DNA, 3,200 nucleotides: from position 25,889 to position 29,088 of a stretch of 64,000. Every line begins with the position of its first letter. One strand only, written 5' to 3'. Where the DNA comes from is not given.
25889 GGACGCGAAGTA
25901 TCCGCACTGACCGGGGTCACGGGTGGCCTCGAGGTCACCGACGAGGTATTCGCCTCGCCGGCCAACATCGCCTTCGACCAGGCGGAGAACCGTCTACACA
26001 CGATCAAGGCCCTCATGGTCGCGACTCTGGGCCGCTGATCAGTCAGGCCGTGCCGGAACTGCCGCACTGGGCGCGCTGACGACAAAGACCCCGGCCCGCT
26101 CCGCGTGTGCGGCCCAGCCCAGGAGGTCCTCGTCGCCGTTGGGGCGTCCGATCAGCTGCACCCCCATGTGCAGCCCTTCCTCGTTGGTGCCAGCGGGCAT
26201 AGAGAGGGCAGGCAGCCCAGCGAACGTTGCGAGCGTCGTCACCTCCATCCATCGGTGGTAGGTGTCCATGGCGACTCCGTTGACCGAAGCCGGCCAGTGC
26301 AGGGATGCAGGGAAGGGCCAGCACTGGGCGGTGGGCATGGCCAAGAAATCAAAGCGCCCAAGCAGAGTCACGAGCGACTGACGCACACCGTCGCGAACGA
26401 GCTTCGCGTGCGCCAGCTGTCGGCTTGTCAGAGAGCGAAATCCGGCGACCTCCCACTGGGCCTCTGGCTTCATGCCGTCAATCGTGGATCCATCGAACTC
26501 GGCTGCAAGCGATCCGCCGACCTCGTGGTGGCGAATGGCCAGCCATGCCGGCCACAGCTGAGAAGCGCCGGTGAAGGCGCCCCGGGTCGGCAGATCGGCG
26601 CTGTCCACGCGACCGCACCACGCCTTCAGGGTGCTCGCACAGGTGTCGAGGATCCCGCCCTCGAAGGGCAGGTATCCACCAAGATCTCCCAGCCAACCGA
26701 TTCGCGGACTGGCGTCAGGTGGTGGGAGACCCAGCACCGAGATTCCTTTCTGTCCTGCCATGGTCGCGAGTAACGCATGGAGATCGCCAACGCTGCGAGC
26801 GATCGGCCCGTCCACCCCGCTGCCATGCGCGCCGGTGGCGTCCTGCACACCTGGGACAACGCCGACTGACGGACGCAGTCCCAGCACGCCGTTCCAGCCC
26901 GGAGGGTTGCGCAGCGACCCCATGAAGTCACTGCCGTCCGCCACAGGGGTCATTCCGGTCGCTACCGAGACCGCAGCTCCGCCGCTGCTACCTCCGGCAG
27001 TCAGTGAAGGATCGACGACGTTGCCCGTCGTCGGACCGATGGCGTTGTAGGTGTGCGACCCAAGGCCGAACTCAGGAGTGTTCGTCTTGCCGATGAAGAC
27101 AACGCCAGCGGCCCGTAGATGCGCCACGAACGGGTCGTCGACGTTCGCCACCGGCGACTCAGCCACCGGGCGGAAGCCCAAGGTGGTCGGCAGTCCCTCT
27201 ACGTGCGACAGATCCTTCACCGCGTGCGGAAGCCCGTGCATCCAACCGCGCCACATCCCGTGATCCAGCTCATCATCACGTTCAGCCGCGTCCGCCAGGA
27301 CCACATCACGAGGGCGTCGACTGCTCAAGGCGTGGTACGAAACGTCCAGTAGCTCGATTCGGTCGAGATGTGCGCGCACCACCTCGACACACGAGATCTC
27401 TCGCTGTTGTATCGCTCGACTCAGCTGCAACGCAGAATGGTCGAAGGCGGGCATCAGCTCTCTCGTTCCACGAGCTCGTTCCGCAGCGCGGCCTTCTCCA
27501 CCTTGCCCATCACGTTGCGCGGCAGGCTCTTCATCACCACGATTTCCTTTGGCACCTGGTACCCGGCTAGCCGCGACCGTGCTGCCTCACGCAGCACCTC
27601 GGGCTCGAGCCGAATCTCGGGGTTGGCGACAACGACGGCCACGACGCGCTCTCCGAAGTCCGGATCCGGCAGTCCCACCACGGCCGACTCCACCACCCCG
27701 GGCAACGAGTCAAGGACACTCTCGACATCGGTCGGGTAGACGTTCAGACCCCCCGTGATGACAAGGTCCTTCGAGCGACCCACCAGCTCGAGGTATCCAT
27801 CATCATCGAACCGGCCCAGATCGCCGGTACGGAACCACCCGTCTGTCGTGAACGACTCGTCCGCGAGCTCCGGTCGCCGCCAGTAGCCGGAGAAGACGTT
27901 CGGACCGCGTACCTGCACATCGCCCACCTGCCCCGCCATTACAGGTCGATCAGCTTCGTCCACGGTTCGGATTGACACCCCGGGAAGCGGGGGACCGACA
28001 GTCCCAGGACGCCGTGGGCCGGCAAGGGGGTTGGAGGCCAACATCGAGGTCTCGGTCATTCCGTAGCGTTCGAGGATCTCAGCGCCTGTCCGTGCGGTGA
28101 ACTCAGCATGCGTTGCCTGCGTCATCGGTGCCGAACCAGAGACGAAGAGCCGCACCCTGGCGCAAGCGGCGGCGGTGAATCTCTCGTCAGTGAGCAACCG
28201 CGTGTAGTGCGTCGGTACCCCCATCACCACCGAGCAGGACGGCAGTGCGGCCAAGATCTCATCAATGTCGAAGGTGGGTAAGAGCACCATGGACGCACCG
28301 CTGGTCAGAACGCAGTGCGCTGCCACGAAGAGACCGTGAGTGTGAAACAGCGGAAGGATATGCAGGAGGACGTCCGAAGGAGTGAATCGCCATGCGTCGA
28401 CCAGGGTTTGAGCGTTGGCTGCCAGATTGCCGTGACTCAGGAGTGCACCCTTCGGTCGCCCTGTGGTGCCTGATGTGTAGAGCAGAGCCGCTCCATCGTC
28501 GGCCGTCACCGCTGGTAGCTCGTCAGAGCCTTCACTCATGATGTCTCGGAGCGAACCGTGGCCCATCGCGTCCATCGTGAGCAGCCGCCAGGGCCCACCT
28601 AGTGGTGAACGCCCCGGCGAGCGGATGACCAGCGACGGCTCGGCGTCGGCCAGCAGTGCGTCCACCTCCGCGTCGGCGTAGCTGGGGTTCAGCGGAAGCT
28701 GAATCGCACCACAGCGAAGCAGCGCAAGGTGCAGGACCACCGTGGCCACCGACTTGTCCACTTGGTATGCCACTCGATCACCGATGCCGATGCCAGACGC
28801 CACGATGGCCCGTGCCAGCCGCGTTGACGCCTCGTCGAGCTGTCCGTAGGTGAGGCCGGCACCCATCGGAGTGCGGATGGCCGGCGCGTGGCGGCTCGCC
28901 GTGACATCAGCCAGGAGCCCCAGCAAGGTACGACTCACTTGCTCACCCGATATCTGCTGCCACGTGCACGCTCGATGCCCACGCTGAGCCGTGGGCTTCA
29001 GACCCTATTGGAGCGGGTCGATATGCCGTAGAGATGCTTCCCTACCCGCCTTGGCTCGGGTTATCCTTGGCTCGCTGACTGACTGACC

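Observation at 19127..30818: Accessory catabolic cluster resembling a methylated-amine / osmolyte demethylation pathway but with unusual composition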

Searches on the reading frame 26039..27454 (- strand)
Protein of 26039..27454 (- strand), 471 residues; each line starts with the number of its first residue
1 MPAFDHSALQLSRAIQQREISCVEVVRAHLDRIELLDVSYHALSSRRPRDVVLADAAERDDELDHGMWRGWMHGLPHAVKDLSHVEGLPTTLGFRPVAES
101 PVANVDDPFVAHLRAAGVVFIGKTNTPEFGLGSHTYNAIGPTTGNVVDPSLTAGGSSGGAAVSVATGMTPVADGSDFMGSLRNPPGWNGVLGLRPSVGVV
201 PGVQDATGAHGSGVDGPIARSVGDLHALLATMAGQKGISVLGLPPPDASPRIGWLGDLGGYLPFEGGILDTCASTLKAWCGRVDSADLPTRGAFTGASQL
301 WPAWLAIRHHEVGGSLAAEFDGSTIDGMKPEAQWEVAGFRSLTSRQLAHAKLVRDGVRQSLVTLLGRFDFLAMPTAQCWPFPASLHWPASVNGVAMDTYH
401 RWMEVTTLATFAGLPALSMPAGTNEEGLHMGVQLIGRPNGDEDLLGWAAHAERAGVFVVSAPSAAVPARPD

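Call 5: search_protein_families(library=pfam, proteins=[window:26039-27454:-])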
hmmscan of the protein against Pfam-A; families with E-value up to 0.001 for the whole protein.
window:26039-27454:- (471 aa): 1 family
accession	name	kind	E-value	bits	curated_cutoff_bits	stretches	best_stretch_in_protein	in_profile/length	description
PF01425.27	Amidase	-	2.6e-67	228.2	27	2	24-235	1-209/445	Amidase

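Call 7: search_protein_families(library=ncbifam, proteins=[window:26039-27454:-], max_evalue=0.00001)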
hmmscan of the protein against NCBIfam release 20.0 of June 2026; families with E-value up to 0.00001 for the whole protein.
window:26039-27454:- (471 aa): 26 families (the best 25 are shown)
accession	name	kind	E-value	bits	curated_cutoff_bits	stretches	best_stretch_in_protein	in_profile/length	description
NF005686.0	PRK07486.1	subfamily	3.8e-145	484.3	465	1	4-464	12-482/486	amidase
NF005687.0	PRK07487.1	subfamily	5.3e-62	210.1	428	1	6-457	8-458/468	amidase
NF004815.0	PRK06169.1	equivalog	9.4e-61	205.8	506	1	5-459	9-463/471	amidase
NF004816.0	PRK06170.1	equivalog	8.3e-53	179.7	503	2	7-238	13-248/493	amidase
NF005688.0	PRK07488.1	equivalog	1e-48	166.5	532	2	5-237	10-239/474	indoleacetamide hydrolase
NF006631.0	PRK09201.1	equivalog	6.2e-47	160.4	461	2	6-235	7-235/466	AtzE family amidohydrolase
NF005450.0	PRK07042.1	equivalog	8.5e-47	159.7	458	2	4-247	5-242/464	amidase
TIGR02715.1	amido_AtzE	subfamily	1.6e-46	159.2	425.75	2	10-235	4-228/452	AtzE family amidohydrolase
NF009119.0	PRK12470.1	equivalog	2.1e-46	159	498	1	12-230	15-229/462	amidase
NF004717.0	PRK06061.1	equivalog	2.8e-44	151.6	498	1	11-246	22-253/483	amidase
NF005899.0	PRK07869.1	equivalog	1.9e-42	145.6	418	2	5-228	14-230/471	amidase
TIGR00132.1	gatA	equivalog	3.3e-42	144.8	481.1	2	13-235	3-220/466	Asp-tRNA(Asn)/Glu-tRNA(Gln) amidotransferase subunit GatA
NF005099.0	PRK06529.1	equivalog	8.2e-39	133.7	505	2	8-231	6-223/484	amidase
NF006169.0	PRK08310.1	equivalog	4.1e-36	125.2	391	2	66-229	20-184/395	amidase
NF006043.0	PRK08186.1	subfamily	2.6e-35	121.9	487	2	9-201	10-196/600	allophanate hydrolase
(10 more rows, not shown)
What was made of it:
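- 26039..27454 (-): Amidase-signature enzyme (PRK07486 subfamily), second gene of the matB-amidase operon. NF005686 scores 484 bits against a cutoff of 465 (call 7).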

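Call 18: search_solved_structures(query=window:26039-27454:-, max_evalue=1e-10)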
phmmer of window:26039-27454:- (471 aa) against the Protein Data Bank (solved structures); distinct sequences matched with E-value up to 1e-10: 56.
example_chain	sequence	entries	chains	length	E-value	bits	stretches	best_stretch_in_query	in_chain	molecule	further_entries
2dc0_A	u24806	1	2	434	6.5e-37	130.6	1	54-445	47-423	probable amidase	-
4yj6_A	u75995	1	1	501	1.2e-35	126.4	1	6-228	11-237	Aryl acylamidase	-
4yji_A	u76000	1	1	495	3.2e-35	125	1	6-228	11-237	Aryl acylamidase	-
8es6_A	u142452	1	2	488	4.1e-35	124.7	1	17-231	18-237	Colibactin biosynthesis amidase ClbL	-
9giz_A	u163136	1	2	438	7.9e-34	120.4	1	7-233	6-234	UMG-SP-1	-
8s7z_A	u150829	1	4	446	8.2e-34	120.4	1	7-233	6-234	Urethanase umg-sp1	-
3kfu_E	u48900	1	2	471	4.1e-33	118.1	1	13-245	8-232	Glutamyl-tRNA(Gln) amidotransferase subunit A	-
8xac_A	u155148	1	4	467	2.5e-32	115.5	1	10-423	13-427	Amidase family protein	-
9fvf_A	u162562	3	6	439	1.2e-31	113.2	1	7-228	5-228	Amidase UMG-SP3 | UMG-SP3 amidase | UMG-SP3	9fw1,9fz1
9je9_A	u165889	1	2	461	5.6e-31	111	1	7-233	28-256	Amidase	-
3a2p_A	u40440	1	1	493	1.8e-29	106.1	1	23-238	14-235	6-aminohexanoate-cyclic-dimer hydrolase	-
4wj3_A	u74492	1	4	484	3e-29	105.3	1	9-235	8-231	Glutamyl-tRNA(Gln) amidotransferase subunit A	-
3a2q_A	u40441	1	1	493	4.9e-29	104.6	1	23-238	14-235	6-aminohexanoate-cyclic-dimer hydrolase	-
9fzw_A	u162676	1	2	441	9.8e-29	103.6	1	6-227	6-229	Urethanase UMG-SP2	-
9sk0_A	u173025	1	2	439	1e-28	103.6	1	6-233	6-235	Urethanase 15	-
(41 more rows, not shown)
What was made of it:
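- On Malonamidase E2: MAE2 scores 52 bits, against 131 bits for an unrelated amidase (call 18).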

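Call 28: find_related_loci(query=A2, collection=metagenome_contigs, flank=10000)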
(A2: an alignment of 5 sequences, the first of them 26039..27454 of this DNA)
Query A2 (471 aa) in metagenome_contigs; peptide patterns used: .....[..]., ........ (x = any residue, [..] = any of these).
600 stretches matched a pattern (row limit reached: there are more); 550 encode a relative of the query (tblastn E <= 1e-3); the best 80 are kept; 80 distinct loci.
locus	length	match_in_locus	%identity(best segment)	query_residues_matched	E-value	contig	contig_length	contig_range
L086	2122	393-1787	68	4-468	0e+0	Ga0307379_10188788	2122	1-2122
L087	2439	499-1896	68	5-470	0e+0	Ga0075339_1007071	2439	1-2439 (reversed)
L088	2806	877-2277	67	4-470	0e+0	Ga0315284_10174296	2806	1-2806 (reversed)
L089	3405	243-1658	56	2-463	3e-147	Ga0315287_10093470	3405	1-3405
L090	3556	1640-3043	49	8-462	1e-121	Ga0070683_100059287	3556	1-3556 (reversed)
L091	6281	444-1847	49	8-462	1e-117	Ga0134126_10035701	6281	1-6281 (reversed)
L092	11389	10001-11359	45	10-454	8e-117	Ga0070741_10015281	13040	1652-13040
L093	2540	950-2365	47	6-466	4e-121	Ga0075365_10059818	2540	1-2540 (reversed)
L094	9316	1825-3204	45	7-458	2e-115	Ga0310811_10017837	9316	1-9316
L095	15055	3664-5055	47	8-448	4e-114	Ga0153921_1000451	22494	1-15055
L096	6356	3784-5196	45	2-458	7e-114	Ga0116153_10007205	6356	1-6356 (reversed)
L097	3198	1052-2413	49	8-445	1e-116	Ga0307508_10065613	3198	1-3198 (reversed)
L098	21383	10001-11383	44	8-458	3e-112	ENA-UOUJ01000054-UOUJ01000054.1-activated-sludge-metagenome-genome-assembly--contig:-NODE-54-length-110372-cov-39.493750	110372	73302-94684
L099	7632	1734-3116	44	8-458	1e-112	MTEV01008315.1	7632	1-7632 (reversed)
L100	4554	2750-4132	50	5-452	7e-113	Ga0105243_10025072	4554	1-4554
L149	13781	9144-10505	46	8-452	6e-104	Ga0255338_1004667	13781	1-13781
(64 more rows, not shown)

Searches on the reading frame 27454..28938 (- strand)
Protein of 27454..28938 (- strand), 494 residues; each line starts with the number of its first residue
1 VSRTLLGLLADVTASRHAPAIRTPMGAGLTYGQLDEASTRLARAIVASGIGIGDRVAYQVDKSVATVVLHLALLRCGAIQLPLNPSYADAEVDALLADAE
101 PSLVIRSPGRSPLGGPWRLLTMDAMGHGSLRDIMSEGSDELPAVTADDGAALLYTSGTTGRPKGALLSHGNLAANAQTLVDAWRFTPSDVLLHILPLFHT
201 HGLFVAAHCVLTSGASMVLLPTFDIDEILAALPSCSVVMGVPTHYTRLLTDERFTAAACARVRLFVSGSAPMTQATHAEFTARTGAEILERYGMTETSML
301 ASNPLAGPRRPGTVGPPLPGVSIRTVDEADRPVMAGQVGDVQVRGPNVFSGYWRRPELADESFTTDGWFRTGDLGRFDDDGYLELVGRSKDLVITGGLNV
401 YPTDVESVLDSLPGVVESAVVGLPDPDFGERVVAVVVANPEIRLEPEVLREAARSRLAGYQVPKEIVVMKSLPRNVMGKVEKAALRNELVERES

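Call 6: search_protein_families(library=pfam, proteins=[window:27454-28938:-])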
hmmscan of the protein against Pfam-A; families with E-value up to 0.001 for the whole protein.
window:27454-28938:- (494 aa): 2 families
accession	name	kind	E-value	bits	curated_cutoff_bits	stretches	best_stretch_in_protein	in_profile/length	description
PF00501.34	AMP-binding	-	6.9e-77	259.2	29.9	1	17-353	10-384/384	AMP-binding enzyme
PF13193.12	AMP-binding_C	-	1.8e-15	58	24.5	1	405-479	2-76/76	AMP-binding enzyme C-terminal domain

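Call 7: search_protein_families(library=ncbifam, proteins=[window:27454-28938:-], max_evalue=0.00001)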
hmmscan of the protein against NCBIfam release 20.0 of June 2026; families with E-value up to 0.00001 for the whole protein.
window:27454-28938:- (494 aa): 108 families (the best 25 are shown)
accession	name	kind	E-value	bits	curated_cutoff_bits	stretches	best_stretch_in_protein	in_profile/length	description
NF005702.0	PRK07514.1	subfamily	2.1e-194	646.6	558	1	7-488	7-499/506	malonyl-CoA synthase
NF004837.0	PRK06187.1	subfamily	1.7e-115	386.3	476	2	139-492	162-525/531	long-chain-fatty-acid--CoA ligase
NF004114.0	PRK05605.1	equivalog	9.5e-114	380.8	766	2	138-493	212-573/575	long-chain-fatty-acid--CoA ligase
NF005858.0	PRK07787.1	subfamily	1.9e-110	369.5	575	1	16-487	15-470/471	acyl-CoA synthetase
NF006572.0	PRK09088.1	equivalog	1.9e-96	323.7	696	1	26-491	26-489/491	acyl-CoA synthetase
NF052269.1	Staph_lig_FadD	equivalog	5.4e-90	302.1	650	1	23-491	21-495/499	long-chain-fatty-acid--CoA ligase FadD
NF005307.0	PRK06839.1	equivalog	1.3e-88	297.9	748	1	29-489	28-493/496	o-succinylbenzoate--CoA ligase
NF006182.0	PRK08316.1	subfamily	3.9e-86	289.6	663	1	27-491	35-519/523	fatty acyl-CoA synthetase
NF009233.0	PRK12583.1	subfamily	1.6e-84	284.3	832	2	143-491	197-552/558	fatty acid CoA ligase family protein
NF005801.1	PRK07656.1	equivalog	6.5e-83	279.1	657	1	27-486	25-500/500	FadD3 family acyl-CoA ligase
NF004511.1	PRK05852.1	equivalog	4.5e-82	276.3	650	1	23-487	21-502/505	FadD7 family fatty acid--CoA ligase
NF004758.0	PRK06087.1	equivalog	2.6e-81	273.7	736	2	140-492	181-538/548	medium-chain fatty-acid--CoA ligase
NF004229.0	PRK05677.1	subfamily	3.7e-81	273.3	879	1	132-491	189-557/563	long-chain-fatty-acid--CoA ligase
NF006181.0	PRK08314.1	subfamily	6.3e-81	272.3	705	2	142-488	199-553/563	long-chain-fatty-acid--CoA ligase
NF005714.0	PRK07529.1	subfamily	2.7e-80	270.5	632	1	141-492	212-579/640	acyl-CoA synthetase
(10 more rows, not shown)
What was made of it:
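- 27454..28938 (-): MatB-type malonyl-/methylmalonyl-CoA synthetase. It is transcribed divergently from the Rieske gene and may be co-regulated with it. NF005702 scores 646.6 bits against a cutoff of 558 (call 7).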

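Call 19: search_solved_structures(query=window:27454-28938:-, max_evalue=1e-40)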
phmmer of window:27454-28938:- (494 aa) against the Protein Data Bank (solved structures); distinct sequences matched with E-value up to 1e-40: 50.
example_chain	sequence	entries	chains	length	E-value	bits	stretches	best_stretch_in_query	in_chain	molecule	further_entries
4fuq_A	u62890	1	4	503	1.2e-148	498.8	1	4-487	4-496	Malonyl CoA synthetase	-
4gxq_A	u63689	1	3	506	2.8e-148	497.6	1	4-487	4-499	Malonyl CoA synthetase, Benzoate-CoA ligase Chimeric protein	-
4fut_A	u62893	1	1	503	1e-147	495.7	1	4-487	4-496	Malonyl CoA synthetase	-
4gxr_A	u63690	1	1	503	2.4e-147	494.5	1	4-487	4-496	Malonyl CoA synthetase, Benzoate-CoA ligase Chimeric protein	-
3nyq_A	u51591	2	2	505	1.1e-81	277.9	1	19-486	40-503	Malonyl-CoA Ligase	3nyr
8weu_A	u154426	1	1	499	4.7e-75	256.1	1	14-487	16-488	Fatty-acyl-CoA synthase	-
8wev_A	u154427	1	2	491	5e-75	256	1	14-487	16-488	Feruloyl-CoA Synthetase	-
3ivr_A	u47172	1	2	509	2e-70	240.9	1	26-487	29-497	Putative long-chain-fatty-acid CoA ligase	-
3r44_A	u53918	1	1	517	1.5e-68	234.7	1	25-488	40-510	fatty acyl CoA synthetase FADD13 (FATTY-ACYL-CoA SYNTHETASE)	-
6mfy_A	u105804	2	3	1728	3.5e-68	233.4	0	24-487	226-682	Linear gramicidin synthase subunit A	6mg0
6mfz_A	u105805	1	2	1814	4.1e-68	233.2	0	24-487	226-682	Linear gramicidin synthase subunit A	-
5ie0_A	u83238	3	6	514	4.1e-68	233.2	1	3-491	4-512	Oxalate--CoA ligase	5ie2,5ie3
9be3_A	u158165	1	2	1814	4.1e-68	233.2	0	24-487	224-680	Linear gramicidin synthase subunit A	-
9be4_A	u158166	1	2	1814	4.1e-68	233.2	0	24-487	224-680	Linear gramicidin synthase subunit A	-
9meh_A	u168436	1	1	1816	4.1e-68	233.2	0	24-487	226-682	Linear gramicidin synthase subunit A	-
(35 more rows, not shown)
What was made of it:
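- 27454..28938 (-): It scores 499 bits to R. palustris MatB, PDB 4FUQ (call 19).
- On MatB malonyl-CoA synthetase: 499 bits to R. palustris MatB, PDB 4FUQ (call 19).
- Closest known: MatB malonyl-CoA synthetase. Same: The ligase passes the MatB subfamily cutoff and scores 499 bits to PDB 4FUQ (calls 7, 19).
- Checked: It scores 646.6 bits on NF005702 against a cutoff of 558, and 499 bits to R. palustris MatB, PDB 4FUQ (calls 7, 19).
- MatB is a confident malonyl-CoA synthetase type (calls 7, 19).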
